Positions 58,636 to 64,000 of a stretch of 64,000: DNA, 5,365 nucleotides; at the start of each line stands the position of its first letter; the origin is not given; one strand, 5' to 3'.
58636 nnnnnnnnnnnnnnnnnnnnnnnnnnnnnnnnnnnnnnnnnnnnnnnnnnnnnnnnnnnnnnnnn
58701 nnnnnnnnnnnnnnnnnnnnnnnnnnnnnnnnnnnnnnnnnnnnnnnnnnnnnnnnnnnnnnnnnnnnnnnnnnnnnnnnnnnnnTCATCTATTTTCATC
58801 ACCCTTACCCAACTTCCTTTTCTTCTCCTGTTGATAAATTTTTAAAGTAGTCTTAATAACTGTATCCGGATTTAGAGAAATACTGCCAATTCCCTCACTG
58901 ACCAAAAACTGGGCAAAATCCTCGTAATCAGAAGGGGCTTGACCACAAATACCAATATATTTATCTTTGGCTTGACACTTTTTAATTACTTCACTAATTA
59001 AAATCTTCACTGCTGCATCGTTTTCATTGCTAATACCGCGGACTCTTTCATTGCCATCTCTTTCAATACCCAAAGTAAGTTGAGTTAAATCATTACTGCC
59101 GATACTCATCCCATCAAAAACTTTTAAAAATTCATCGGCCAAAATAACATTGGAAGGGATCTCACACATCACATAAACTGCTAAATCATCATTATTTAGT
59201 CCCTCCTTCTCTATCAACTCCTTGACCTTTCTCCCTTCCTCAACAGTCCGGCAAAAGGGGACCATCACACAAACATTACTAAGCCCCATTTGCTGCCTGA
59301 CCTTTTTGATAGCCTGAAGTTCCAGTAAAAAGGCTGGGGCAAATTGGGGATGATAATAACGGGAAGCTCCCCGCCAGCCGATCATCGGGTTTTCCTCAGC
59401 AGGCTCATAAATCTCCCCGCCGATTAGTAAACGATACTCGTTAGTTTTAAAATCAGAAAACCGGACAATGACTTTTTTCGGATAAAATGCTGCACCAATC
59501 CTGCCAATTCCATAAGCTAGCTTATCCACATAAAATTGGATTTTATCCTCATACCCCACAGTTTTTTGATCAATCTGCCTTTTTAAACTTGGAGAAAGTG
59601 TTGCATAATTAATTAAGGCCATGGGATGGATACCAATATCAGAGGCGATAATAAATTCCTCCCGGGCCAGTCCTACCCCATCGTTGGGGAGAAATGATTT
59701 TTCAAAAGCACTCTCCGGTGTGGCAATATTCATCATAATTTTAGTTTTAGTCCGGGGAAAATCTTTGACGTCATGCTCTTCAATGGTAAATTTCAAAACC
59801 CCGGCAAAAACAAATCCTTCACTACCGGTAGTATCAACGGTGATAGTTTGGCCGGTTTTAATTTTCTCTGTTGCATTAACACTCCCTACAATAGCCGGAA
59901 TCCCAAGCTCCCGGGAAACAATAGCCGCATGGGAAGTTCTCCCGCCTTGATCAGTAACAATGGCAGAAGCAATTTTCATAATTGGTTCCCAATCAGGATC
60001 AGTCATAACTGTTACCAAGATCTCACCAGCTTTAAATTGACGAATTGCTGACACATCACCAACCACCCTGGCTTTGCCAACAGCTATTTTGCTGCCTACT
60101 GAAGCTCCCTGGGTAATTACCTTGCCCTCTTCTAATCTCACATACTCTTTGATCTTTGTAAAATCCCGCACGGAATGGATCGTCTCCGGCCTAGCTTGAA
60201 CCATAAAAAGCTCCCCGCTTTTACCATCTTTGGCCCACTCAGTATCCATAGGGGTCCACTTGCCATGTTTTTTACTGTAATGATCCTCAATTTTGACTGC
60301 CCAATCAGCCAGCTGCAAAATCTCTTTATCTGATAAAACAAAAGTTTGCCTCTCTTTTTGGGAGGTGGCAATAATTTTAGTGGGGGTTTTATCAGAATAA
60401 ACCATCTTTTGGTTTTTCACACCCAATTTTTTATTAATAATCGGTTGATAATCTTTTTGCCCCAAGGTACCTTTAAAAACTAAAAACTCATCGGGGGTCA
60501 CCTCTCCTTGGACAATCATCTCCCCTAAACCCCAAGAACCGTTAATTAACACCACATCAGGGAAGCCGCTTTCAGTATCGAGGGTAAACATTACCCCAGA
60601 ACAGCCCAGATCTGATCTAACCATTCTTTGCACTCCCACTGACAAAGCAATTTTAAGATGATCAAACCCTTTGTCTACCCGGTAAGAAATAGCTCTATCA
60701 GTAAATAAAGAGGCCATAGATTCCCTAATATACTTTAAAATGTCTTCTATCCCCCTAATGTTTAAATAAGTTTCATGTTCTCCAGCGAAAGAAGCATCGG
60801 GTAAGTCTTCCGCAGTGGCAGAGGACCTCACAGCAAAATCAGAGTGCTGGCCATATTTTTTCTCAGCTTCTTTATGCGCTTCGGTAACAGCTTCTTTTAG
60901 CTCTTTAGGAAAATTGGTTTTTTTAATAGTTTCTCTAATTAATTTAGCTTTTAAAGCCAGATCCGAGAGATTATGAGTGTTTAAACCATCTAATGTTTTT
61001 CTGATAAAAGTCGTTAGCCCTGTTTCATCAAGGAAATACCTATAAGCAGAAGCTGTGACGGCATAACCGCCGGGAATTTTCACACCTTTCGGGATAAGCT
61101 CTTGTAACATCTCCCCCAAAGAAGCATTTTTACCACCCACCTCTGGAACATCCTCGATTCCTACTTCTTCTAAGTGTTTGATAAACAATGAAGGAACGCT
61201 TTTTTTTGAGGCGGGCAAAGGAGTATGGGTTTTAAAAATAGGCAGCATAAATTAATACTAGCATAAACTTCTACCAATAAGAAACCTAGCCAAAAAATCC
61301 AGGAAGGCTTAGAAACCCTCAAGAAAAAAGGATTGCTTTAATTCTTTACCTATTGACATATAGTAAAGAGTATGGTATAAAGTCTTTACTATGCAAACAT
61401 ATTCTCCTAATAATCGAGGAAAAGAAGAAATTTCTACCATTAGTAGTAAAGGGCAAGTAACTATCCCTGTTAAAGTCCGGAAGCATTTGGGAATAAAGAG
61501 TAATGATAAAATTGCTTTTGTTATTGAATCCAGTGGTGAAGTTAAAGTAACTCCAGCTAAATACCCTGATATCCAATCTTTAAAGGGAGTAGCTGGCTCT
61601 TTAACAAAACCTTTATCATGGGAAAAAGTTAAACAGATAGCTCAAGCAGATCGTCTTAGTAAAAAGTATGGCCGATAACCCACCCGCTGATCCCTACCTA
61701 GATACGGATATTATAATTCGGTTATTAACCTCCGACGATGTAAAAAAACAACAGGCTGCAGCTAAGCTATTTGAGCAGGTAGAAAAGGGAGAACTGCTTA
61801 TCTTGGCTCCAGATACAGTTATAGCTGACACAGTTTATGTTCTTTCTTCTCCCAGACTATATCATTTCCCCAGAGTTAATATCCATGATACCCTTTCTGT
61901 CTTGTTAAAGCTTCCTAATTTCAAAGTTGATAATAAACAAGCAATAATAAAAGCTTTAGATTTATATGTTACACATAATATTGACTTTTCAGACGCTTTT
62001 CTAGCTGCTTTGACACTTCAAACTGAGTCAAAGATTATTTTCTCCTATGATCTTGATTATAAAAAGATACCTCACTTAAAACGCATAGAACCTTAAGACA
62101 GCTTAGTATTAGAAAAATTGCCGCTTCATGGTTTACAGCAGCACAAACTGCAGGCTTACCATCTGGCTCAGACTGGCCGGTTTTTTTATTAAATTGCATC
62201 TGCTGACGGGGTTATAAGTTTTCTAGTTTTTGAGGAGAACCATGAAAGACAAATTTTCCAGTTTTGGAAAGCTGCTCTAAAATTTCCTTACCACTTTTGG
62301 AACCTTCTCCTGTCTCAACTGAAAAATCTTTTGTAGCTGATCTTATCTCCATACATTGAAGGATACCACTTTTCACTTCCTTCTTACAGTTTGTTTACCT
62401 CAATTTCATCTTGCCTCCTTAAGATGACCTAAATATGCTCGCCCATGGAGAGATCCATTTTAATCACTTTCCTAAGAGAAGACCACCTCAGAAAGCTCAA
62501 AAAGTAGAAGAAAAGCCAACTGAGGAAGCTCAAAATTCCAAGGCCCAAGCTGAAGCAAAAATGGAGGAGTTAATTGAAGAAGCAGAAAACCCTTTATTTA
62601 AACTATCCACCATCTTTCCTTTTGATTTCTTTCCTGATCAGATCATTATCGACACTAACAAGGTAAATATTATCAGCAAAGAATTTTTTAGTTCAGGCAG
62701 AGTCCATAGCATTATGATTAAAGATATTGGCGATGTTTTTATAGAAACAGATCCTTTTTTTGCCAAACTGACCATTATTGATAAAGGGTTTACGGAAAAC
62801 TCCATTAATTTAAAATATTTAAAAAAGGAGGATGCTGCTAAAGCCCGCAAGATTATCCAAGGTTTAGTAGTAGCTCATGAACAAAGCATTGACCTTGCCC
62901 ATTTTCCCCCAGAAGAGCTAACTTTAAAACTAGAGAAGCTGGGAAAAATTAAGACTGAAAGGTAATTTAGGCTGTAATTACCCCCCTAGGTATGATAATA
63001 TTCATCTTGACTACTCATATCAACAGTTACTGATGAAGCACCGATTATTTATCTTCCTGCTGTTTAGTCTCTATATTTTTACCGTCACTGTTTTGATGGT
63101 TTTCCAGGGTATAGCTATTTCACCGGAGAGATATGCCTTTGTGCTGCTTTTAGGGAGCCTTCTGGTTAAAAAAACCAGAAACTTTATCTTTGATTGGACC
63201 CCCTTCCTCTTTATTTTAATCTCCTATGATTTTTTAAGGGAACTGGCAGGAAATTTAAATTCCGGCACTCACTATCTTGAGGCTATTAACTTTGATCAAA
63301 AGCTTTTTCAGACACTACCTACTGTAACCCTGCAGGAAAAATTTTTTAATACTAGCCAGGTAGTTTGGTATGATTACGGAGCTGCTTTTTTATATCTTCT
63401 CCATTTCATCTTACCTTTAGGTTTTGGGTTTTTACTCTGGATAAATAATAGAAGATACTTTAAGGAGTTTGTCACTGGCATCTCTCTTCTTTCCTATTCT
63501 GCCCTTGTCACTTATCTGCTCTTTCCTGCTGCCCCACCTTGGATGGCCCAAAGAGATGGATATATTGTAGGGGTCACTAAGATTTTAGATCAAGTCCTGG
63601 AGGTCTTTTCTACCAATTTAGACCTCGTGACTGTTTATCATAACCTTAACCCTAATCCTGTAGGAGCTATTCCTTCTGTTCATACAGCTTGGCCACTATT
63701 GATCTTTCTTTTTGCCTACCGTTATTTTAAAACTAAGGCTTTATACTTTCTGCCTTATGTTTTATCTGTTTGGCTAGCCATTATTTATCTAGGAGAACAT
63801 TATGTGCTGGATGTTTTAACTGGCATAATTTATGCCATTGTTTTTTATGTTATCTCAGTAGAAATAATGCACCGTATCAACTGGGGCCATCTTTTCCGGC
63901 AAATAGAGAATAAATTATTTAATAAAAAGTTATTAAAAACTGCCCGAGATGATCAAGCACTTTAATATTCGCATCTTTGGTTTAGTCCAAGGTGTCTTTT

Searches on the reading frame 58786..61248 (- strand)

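Call 65: search_protein_families(library=pfam, proteins=[window:58786-61248:-], max_evalue=0.00001)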
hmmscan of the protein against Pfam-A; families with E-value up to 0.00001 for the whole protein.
window:58786-61248:- (820 aa): 3 families
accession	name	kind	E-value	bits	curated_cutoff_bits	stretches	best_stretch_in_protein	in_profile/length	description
PF01326.24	PPDK_N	-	7.1e-112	374.3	27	1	35-367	2-321/328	Pyruvate phosphate dikinase, AMP/ATP-binding domain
PF02896.24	PEP-utilizers_C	-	5.4e-57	193.6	22.8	1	499-806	17-290/293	PEP-utilising enzyme, PEP-binding domain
PF00391.29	PEP-utilizers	-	3.3e-26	91.1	23.1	1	405-473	1-69/72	PEP-utilising enzyme, mobile domain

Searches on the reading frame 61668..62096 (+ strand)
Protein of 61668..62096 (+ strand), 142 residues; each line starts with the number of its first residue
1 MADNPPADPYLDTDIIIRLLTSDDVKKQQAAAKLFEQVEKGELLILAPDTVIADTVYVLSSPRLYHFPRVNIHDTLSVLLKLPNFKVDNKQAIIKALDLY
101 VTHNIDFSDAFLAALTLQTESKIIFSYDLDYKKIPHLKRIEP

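Call 65: search_protein_families(library=pfam, proteins=[window:61668-62096:+], max_evalue=0.00001)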
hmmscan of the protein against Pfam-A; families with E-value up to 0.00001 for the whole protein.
window:61668-62096:+ (142 aa): 2 families
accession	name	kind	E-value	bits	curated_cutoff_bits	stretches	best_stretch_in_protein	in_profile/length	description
PF01850.27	PIN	-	3.7e-11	44.1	23.6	1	10-136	2-119/120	PIN domain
PF13470.12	PIN_3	-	3.2e-06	28.4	27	1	11-129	4-114/115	PIN domain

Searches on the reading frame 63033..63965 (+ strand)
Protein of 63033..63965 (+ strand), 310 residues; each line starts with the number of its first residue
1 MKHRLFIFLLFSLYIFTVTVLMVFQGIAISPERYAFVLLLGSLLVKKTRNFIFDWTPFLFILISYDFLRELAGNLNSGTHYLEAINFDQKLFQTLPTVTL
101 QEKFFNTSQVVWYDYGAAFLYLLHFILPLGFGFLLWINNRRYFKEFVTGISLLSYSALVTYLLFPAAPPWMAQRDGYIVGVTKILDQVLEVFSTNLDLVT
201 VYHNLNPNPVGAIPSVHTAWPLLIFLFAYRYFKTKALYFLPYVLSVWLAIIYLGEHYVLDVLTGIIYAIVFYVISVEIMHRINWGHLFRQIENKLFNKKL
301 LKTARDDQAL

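Call 65: search_protein_families(library=pfam, proteins=[window:63033-63965:+], max_evalue=0.00001)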
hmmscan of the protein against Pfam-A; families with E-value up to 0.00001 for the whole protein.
window:63033-63965:+ (310 aa): 2 families
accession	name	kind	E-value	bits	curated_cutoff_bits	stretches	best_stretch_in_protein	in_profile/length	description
PF14378.12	PAP2_3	-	1.1e-24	87.7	27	1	109-273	24-189/190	PAP2 superfamily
PF01569.27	PAP2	-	2e-06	28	27.2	1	212-282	50-128/130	PAP2 superfamily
